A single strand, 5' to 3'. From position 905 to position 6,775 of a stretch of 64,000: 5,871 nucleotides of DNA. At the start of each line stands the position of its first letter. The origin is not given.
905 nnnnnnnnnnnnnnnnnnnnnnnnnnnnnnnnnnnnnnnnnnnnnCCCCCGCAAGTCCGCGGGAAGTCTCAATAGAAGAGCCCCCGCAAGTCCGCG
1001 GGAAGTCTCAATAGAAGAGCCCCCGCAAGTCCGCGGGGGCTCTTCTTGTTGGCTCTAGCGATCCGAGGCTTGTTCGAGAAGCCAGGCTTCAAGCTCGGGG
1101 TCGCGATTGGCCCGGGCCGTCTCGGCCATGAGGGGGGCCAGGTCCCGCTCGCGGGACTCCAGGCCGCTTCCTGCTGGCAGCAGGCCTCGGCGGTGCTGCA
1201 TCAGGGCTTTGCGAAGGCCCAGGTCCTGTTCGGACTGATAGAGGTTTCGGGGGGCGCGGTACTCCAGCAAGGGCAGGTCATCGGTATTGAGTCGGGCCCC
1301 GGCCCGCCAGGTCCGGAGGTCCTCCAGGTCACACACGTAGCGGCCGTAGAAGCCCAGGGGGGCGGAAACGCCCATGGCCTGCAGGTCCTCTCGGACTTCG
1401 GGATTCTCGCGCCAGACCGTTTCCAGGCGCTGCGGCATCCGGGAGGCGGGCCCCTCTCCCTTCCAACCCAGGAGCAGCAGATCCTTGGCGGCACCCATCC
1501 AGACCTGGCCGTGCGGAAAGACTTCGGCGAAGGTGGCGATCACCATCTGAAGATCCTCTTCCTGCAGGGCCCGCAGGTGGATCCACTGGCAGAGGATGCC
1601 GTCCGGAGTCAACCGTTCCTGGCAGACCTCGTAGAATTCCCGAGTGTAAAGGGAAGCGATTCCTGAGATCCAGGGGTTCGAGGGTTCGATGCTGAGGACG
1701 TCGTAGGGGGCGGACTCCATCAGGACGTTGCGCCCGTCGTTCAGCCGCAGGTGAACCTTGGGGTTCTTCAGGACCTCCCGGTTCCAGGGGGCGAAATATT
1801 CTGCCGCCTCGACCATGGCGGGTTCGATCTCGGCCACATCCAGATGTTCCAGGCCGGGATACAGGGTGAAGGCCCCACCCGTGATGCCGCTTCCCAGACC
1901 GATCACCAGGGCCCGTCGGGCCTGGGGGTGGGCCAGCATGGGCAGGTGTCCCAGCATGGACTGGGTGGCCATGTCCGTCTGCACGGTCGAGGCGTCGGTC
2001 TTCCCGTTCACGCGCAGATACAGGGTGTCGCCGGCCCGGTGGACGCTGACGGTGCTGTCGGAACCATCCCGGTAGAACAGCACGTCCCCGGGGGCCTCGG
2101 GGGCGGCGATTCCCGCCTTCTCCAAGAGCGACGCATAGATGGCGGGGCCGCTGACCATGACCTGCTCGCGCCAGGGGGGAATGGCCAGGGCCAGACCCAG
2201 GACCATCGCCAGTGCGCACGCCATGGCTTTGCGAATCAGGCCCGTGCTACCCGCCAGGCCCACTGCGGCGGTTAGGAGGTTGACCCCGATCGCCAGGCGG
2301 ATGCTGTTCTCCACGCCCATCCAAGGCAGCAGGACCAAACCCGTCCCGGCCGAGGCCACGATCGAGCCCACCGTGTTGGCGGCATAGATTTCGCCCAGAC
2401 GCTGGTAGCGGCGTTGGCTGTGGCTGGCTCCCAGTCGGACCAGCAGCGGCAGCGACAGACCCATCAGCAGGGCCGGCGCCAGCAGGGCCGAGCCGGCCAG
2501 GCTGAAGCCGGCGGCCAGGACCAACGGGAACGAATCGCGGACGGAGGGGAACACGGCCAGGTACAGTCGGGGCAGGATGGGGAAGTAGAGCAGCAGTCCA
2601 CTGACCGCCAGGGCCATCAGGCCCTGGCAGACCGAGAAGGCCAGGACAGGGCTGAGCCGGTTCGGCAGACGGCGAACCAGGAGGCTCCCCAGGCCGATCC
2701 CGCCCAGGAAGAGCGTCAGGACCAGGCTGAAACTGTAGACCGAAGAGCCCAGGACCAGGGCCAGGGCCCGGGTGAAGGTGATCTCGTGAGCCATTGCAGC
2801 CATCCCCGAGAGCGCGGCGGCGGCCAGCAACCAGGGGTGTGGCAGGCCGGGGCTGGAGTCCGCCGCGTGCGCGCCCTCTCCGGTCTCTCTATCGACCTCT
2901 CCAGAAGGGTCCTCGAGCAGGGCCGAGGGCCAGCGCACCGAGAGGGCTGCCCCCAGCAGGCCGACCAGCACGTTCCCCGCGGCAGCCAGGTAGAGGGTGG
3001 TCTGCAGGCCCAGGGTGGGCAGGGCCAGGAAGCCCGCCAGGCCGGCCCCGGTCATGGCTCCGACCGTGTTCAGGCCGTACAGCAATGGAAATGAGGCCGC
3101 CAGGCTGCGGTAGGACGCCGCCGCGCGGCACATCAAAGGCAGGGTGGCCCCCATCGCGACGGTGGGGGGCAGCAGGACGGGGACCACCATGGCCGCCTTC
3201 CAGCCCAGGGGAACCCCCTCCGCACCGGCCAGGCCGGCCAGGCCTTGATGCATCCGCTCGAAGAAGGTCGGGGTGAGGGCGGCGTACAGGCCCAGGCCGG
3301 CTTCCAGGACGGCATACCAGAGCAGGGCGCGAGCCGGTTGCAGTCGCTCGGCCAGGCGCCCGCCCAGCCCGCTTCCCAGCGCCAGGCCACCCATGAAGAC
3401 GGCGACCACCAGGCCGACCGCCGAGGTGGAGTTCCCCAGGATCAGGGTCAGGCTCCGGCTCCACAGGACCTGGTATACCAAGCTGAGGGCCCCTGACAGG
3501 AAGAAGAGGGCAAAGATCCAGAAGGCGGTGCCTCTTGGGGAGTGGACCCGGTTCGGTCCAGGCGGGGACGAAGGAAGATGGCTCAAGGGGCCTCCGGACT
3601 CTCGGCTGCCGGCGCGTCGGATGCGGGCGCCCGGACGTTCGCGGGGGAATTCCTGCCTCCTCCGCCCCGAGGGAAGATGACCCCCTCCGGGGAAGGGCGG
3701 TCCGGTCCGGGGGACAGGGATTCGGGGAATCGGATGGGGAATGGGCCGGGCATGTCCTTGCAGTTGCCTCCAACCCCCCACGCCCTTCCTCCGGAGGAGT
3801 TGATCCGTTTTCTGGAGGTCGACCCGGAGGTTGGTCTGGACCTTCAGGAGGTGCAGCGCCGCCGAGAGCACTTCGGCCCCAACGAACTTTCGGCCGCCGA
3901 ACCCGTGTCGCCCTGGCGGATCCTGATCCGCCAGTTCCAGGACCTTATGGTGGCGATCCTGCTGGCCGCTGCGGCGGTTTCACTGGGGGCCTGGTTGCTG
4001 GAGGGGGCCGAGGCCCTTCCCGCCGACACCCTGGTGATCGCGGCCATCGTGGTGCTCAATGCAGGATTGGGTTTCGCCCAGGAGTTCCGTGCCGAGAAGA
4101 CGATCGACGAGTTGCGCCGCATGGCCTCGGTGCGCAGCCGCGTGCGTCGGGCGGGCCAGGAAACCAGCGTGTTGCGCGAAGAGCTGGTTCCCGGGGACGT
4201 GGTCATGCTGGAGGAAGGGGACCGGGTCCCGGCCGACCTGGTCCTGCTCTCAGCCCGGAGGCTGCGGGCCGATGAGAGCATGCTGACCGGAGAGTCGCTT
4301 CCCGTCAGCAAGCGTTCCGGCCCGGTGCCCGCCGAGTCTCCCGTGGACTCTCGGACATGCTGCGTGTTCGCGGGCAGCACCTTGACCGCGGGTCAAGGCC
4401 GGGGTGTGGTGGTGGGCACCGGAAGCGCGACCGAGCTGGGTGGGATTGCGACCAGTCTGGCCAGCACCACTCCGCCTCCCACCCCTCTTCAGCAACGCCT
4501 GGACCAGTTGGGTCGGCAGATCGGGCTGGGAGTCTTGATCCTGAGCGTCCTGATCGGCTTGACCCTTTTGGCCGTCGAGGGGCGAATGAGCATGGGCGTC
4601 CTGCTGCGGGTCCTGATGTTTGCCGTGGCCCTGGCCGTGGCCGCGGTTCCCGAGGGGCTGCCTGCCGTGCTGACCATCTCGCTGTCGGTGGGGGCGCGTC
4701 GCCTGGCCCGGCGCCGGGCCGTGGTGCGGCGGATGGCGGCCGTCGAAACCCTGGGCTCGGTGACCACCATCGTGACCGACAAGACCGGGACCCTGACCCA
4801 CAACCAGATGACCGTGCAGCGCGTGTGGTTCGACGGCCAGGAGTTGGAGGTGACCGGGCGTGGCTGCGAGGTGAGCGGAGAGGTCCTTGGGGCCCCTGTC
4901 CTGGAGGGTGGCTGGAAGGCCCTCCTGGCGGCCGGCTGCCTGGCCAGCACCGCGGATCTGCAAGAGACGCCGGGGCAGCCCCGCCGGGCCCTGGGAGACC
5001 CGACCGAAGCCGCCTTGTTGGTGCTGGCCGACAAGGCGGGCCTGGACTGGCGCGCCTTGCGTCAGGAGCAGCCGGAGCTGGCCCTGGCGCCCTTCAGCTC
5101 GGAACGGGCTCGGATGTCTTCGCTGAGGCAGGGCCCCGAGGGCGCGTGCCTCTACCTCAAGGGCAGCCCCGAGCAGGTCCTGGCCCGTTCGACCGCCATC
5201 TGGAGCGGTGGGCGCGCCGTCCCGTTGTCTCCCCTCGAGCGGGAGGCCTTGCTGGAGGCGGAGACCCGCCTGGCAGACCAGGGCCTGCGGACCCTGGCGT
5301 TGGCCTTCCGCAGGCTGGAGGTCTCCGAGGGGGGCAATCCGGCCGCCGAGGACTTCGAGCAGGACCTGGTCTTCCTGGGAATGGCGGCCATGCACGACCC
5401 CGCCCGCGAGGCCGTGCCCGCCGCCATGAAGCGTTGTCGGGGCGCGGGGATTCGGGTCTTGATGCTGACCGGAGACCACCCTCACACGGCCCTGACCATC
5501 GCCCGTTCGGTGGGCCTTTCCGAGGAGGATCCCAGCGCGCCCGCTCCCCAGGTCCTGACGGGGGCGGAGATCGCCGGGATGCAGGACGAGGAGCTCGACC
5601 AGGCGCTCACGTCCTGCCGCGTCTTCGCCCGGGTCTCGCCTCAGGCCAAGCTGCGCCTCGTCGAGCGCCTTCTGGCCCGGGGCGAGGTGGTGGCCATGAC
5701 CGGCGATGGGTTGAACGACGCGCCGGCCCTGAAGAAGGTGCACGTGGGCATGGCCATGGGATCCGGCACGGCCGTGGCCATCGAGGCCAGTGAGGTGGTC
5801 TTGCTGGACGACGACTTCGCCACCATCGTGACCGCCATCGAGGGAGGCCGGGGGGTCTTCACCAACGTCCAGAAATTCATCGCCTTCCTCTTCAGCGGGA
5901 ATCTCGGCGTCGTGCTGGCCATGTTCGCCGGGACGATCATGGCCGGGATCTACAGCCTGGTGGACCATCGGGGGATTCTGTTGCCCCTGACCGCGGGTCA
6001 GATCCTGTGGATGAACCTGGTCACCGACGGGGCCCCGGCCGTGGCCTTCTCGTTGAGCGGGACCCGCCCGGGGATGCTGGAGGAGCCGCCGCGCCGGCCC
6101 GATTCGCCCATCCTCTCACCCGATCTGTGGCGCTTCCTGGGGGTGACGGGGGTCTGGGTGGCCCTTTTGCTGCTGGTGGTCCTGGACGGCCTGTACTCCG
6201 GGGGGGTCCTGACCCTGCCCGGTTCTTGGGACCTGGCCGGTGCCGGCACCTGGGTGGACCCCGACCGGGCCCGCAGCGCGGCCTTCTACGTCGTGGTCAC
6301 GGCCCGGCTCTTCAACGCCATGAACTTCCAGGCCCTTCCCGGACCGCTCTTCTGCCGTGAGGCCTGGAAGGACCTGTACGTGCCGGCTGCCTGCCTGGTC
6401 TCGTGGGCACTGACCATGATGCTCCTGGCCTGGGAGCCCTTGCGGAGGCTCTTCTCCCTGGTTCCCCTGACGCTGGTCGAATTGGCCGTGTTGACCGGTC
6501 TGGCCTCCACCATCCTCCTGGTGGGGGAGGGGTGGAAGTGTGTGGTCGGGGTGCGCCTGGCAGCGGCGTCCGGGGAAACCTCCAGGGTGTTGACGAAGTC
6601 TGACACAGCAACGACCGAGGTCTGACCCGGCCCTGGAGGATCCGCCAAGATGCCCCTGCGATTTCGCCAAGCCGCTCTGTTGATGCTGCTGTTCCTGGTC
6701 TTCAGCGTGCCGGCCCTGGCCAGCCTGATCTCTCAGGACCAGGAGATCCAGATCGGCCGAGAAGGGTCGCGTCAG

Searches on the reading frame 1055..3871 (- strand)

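Call 26: search_protein_families(library=pfam, proteins=[window:1055-3871:-], max_evalue=0.001)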
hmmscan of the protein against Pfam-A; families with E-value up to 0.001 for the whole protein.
window:1055-3871:- (938 aa): 2 families
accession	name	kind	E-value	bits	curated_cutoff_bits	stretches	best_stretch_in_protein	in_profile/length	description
PF01564.23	Spermine_synth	-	8.1e-17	61.8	22.9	1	635-786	3-154/186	Spermine/spermidine synthase domain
PF07690.21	MFS_1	-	8.2e-05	22.1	33.4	1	120-462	3-314/347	Major Facilitator Superfamily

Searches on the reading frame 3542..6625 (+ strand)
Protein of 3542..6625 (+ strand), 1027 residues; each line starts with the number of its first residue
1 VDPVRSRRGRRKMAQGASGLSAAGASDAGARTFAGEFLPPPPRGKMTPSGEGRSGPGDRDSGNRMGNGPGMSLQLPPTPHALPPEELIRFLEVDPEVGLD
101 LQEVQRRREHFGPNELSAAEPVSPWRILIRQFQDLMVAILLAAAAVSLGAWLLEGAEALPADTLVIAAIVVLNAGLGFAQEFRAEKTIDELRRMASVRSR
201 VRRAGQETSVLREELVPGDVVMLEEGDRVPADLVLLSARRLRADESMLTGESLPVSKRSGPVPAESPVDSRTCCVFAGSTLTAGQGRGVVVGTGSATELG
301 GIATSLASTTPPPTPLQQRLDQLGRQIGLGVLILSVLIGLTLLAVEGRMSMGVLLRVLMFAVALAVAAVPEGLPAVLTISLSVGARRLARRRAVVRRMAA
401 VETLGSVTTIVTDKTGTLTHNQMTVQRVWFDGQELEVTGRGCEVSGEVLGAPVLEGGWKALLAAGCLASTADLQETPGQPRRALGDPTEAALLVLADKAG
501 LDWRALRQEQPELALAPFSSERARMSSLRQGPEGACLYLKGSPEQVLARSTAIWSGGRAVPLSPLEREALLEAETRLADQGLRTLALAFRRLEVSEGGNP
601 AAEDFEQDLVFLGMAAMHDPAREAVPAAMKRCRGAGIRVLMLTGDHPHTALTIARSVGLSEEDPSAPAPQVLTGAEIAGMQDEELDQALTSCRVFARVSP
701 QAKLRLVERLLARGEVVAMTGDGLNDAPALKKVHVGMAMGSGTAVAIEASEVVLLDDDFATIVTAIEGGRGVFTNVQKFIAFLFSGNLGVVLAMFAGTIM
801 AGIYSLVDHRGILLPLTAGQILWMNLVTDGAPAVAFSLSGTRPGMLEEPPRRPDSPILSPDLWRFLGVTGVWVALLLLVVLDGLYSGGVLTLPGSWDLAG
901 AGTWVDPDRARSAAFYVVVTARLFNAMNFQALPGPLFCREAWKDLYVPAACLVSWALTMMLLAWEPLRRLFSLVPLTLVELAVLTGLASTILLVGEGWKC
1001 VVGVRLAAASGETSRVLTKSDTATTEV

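Call 26: search_protein_families(library=pfam, proteins=[window:3542-6625:+], max_evalue=0.001)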
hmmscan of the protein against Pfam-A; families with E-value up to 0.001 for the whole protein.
window:3542-6625:+ (1027 aa): 6 families
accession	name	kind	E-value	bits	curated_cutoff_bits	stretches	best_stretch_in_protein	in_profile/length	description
PF00122.25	E1-E2_ATPase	-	5.2e-47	160.1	28.1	1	194-391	2-181/181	E1-E2 ATPase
PF00689.26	Cation_ATPase_C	-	3.4e-33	115.3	27.3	1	814-1000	2-174/175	Cation transporting ATPase, C-terminus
PF00690.31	Cation_ATPase_N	-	4.3e-21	74.8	20.4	1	80-147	2-69/69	Cation transporter/ATPase, N-terminus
PF00702.32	Hydrolase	-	2.3e-17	64.5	26.4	1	610-733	86-190/191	haloacid dehalogenase-like hydrolase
PF13246.12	Cation_ATPase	-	3.5e-17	62.6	21.7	1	467-553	2-91/91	Cation transport ATPase (P-type)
PF08282.18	Hydrolase_3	-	0.00013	22.2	20.9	1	706-764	195-253/255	haloacid dehalogenase-like hydrolase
